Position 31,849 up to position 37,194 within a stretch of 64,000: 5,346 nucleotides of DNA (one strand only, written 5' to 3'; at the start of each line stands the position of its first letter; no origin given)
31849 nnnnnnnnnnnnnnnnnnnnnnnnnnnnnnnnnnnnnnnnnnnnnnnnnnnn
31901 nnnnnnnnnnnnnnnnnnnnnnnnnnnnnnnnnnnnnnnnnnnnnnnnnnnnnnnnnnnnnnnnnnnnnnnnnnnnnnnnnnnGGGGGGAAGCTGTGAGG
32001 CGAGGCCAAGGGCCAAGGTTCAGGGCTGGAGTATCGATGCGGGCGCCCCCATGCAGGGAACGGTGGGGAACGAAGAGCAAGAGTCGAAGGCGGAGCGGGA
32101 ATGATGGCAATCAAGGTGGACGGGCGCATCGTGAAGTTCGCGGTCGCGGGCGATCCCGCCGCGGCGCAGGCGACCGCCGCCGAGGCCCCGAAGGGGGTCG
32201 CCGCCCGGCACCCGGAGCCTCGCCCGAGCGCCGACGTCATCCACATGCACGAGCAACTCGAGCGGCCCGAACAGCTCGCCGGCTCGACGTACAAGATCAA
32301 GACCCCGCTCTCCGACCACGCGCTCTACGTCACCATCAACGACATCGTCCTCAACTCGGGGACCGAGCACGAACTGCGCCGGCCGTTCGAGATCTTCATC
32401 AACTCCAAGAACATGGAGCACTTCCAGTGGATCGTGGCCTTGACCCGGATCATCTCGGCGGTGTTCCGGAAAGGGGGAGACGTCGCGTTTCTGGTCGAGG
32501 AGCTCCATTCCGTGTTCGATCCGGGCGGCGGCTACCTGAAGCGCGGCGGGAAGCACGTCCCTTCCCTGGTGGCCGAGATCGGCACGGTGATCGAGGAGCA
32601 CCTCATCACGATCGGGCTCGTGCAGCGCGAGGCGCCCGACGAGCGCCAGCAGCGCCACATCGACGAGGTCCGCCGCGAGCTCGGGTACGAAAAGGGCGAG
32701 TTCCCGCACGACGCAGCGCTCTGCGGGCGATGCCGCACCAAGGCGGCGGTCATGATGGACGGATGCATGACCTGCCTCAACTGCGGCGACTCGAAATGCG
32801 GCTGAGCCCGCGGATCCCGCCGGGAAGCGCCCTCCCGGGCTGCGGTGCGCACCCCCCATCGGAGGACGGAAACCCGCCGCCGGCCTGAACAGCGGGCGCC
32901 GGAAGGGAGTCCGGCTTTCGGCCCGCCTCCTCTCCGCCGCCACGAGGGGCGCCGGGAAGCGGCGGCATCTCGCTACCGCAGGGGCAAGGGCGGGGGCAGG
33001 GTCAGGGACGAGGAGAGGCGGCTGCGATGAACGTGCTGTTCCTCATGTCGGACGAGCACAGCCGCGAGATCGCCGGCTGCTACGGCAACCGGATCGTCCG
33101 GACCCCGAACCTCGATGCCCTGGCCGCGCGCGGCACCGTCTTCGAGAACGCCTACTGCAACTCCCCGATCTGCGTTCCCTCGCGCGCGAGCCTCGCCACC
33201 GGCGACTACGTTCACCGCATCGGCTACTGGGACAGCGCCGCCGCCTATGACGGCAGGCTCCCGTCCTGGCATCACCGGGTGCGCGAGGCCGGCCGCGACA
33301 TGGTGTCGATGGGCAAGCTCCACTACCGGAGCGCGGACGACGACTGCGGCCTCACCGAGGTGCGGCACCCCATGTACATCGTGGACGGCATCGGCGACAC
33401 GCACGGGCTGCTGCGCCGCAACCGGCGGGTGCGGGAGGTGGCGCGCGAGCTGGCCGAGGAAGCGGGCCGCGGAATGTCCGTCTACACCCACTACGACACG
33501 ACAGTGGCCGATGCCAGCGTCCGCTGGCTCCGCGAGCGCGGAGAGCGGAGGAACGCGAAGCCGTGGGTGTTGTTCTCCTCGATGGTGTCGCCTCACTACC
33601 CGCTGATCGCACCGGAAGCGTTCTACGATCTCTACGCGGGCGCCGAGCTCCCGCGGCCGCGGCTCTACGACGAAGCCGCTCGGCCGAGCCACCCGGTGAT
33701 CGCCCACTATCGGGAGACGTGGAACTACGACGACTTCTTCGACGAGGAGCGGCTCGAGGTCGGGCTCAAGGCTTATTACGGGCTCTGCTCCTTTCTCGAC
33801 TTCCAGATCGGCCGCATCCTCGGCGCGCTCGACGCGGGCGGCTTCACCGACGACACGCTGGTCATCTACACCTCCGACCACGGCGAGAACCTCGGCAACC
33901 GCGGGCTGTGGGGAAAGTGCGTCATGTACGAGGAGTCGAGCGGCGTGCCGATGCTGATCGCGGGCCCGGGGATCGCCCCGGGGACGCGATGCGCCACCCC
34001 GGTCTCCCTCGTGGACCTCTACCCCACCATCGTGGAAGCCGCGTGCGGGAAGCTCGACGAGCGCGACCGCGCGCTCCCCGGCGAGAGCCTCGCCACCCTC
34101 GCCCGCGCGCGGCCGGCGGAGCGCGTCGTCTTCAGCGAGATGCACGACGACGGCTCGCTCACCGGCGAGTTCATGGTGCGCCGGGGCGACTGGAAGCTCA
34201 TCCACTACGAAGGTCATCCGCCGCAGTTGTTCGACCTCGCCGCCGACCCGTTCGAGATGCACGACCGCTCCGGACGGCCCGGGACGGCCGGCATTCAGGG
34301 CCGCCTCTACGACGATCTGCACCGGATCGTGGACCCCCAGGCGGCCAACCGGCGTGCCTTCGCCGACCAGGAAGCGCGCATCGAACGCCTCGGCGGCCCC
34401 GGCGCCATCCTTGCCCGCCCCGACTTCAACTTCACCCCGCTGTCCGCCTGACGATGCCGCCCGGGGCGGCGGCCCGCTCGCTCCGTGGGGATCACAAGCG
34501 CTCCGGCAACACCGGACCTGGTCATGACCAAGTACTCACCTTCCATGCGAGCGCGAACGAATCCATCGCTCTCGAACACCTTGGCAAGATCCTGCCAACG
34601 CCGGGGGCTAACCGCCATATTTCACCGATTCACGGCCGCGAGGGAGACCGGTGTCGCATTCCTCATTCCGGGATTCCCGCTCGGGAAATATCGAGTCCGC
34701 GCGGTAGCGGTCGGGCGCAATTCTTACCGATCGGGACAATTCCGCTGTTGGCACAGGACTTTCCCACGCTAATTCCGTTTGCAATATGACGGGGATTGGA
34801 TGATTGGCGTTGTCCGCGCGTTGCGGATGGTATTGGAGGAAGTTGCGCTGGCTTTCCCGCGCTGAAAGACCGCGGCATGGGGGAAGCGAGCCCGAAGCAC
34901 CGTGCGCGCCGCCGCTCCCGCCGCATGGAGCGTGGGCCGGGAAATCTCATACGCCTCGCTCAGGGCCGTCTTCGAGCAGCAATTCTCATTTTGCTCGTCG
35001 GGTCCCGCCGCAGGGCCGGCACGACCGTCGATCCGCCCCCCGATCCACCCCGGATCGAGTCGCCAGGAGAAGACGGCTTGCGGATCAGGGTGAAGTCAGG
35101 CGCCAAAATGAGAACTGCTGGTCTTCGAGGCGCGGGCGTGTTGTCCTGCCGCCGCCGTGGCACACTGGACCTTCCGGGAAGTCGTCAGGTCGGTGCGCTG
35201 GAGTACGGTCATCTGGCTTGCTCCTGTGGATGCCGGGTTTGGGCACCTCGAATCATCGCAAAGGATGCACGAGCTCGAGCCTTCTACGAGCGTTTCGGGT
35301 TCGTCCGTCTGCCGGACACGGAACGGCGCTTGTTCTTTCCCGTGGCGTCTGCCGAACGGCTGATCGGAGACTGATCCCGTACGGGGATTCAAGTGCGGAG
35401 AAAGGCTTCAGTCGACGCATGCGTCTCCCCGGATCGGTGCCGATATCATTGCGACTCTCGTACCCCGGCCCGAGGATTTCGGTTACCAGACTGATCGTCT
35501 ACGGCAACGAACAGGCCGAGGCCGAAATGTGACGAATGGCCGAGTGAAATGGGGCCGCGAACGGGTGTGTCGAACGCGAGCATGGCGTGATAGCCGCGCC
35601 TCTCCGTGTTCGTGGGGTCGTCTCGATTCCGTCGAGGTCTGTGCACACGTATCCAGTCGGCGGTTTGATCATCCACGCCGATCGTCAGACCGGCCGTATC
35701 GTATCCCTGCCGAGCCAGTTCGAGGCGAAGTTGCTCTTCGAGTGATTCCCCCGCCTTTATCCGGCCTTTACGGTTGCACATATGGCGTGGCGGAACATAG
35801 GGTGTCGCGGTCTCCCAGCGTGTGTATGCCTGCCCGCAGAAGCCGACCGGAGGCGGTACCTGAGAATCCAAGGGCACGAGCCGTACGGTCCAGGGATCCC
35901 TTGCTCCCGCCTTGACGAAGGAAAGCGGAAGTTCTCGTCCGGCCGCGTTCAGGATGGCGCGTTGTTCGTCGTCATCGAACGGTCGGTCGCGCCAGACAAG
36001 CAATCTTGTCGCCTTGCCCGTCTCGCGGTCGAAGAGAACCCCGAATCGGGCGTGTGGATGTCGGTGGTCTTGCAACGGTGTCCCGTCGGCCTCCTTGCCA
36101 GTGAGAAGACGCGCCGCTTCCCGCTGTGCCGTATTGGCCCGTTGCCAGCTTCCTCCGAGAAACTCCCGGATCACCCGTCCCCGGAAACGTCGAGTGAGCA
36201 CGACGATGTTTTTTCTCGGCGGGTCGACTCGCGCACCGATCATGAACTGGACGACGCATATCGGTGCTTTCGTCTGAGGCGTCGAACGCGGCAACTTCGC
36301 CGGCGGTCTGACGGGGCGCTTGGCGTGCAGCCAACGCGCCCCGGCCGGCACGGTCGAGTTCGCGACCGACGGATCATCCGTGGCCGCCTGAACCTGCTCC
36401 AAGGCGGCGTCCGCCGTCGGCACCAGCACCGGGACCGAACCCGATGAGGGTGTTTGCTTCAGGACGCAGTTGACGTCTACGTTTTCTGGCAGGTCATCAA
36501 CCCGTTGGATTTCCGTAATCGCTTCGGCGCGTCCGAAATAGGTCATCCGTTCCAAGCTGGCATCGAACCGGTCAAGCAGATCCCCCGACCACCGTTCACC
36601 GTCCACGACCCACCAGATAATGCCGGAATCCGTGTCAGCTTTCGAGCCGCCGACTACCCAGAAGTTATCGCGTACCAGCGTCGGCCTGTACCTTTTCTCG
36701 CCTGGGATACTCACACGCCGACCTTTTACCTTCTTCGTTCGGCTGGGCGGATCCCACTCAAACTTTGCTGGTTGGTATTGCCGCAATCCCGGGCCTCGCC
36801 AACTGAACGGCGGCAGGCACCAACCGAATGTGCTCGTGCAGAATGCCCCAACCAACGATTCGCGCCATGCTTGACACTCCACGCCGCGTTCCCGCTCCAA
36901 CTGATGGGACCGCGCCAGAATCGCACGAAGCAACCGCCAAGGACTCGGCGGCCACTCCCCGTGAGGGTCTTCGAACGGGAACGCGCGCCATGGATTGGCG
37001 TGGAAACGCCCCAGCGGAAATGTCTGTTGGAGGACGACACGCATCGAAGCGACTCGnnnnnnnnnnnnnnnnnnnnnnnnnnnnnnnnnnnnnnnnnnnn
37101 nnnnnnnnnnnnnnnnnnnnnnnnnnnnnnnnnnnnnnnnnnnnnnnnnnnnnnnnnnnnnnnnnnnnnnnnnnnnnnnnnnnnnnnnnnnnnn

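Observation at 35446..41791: Orphan type I-G (I-U) CRISPR-Cas interference module with no adaptation genes and no array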

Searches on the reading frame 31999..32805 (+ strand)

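Call 9: search_protein_families(library=ncbifam, proteins=[window:31999-32805:+], max_evalue=0.001)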
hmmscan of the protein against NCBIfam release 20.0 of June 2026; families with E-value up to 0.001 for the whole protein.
window:31999-32805:+ (268 aa): 1 family
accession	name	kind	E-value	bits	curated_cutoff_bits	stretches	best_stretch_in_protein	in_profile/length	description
NF006417.0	PRK08665.1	equivalog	1.2e-12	46.9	961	1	75-268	585-759/759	vitamin B12-dependent ribonucleotide reductase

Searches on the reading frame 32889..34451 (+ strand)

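Call 9: search_protein_families(library=ncbifam, proteins=[window:32889-34451:+], max_evalue=0.001)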
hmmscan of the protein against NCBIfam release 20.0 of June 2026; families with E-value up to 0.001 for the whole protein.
window:32889-34451:+ (520 aa): 4 families
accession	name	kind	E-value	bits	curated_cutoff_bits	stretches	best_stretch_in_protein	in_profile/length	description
TIGR03417.1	chol_sulfatase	equivalog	1.3e-87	294.8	433.45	1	47-494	3-453/500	choline-sulfatase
NF010322.0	PRK13759.1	equivalog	1.6e-61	208.3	481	2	201-464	180-440/486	arylsulfatase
NF045661.1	HdlasePehA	equivalog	2.4e-43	148.5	900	2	207-467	187-471/506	phosphoric/sulfuric ester hydrolase PehA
NF052527.1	Mn_arylsulf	exception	3.6e-35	121.8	850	2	201-459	178-430/479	manganese-dependent arylsulfatase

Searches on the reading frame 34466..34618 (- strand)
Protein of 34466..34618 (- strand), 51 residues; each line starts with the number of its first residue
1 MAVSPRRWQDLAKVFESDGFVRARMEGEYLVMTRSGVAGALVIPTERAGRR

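Call 77: search_protein_families(library=pfam, proteins=[window:34466-34618:-], max_evalue=5)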
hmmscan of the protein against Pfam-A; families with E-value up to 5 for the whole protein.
window:34466-34618:- (51 aa): 1 family
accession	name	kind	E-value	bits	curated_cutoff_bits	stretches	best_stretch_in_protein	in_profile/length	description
PF07927.17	HicA_toxin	-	0.0039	17.7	27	1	8-44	1-37/58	HicA toxin of bacterial toxin-antitoxin,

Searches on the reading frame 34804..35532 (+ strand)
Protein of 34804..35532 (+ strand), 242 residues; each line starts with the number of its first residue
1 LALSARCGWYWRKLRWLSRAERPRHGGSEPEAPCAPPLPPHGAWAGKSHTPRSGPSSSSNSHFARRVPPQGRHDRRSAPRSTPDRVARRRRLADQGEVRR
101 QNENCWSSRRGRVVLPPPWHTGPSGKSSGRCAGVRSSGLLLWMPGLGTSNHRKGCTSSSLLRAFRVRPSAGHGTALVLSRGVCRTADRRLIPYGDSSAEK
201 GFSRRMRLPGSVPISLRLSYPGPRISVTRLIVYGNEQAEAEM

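Call 9: search_protein_families(library=ncbifam, proteins=[window:34804-35532:+], max_evalue=0.001)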
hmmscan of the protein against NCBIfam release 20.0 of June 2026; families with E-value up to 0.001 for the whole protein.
window:34804-35532:+ (242 aa): 0 families

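Call 25: search_protein_families(library=pfam, proteins=[window:34804-35532:+], max_evalue=0.01)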
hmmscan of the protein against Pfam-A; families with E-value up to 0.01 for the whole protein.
window:34804-35532:+ (242 aa): 0 families

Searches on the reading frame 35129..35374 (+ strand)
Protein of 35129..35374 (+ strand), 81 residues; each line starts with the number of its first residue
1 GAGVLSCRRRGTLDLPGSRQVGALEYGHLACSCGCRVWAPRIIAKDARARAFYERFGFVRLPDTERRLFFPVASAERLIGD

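Call 77: search_protein_families(library=pfam, proteins=[window:35129-35374:+], max_evalue=5)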
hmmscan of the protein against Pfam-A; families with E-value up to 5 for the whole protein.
window:35129-35374:+ (81 aa): 3 families
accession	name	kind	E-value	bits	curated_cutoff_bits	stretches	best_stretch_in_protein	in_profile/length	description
PF13508.13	Acetyltransf_7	-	0.03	15.1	27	1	33-59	60-83/84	Acetyltransferase (GNAT) domain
PF02184.22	HAT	-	0.12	12.8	21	1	48-63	5-19/32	HAT (Half-A-TPR) repeat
PF13673.13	Acetyltransf_10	-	0.26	11.7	23.6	1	46-65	95-113/128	Acetyltransferase (GNAT) domain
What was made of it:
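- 35240..35374 (+): C-terminal ~45 codons of a TacT-type GNAT toxin gene (remnant). Pfam Acetyltransf_7 matches only at E 0.03, profile positions 60-83 of 84 (call 77).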

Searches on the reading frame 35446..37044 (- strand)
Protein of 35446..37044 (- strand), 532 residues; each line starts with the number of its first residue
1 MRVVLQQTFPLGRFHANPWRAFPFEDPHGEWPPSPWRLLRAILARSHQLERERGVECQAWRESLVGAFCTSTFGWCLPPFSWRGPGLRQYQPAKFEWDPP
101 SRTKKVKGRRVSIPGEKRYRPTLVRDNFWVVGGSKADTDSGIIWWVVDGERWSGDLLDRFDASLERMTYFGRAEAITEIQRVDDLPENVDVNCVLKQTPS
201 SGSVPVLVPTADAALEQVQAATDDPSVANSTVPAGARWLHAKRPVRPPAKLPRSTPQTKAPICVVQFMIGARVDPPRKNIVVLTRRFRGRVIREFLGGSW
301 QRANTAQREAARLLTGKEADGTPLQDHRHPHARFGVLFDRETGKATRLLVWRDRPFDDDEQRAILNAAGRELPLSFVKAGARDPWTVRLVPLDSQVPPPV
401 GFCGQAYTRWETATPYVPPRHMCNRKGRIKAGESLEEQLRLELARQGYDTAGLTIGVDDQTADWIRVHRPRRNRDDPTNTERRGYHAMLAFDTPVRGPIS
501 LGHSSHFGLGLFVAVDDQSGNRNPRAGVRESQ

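Call 5: search_protein_families(library=ncbifam, proteins=[window:35446-37044:-], max_evalue=0.01)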
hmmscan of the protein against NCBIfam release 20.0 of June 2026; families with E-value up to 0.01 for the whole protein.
window:35446-37044:- (532 aa): 1 family
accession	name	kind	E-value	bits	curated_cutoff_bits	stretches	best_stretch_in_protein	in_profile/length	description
TIGR02165.1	cas5_6_GSU0054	equivalog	3.1e-30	105.8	45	2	156-515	125-492/492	type I-G CRISPR-associated protein Csb2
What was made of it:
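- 35446..37044 (-): csb2 (Cas5-Cas6 fusion, the pre-crRNA endonuclease), 532 aa, intact. TIGR02165, 105.8 bits, cutoff 45 (call 5).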

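Call 6: search_protein_families(library=pfam, proteins=[window:35446-37044:-], max_evalue=0.01)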
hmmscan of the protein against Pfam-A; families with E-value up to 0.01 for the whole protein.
window:35446-37044:- (532 aa): 1 family
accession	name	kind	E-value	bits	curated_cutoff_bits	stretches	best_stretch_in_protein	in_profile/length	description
PF09609.15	Cas_GSU0054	-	0.0079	15.4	21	0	26-50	32-57/552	CRISPR-associated protein, GSU0054 family (Cas_GSU0054)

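Call 13: find_encoding_contigs(protein=window:35446-37044:-, flank=10000, max_places=6)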
Protein window:35446-37044:- (532 aa): no gene with exactly this product is on record in the collection.

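Call 44: search_solved_structures(query=window:35446-37044:-, max_evalue=0.01, show_alignments=1)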
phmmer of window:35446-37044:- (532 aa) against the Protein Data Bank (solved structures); distinct sequences matched with E-value up to 0.01: 0.
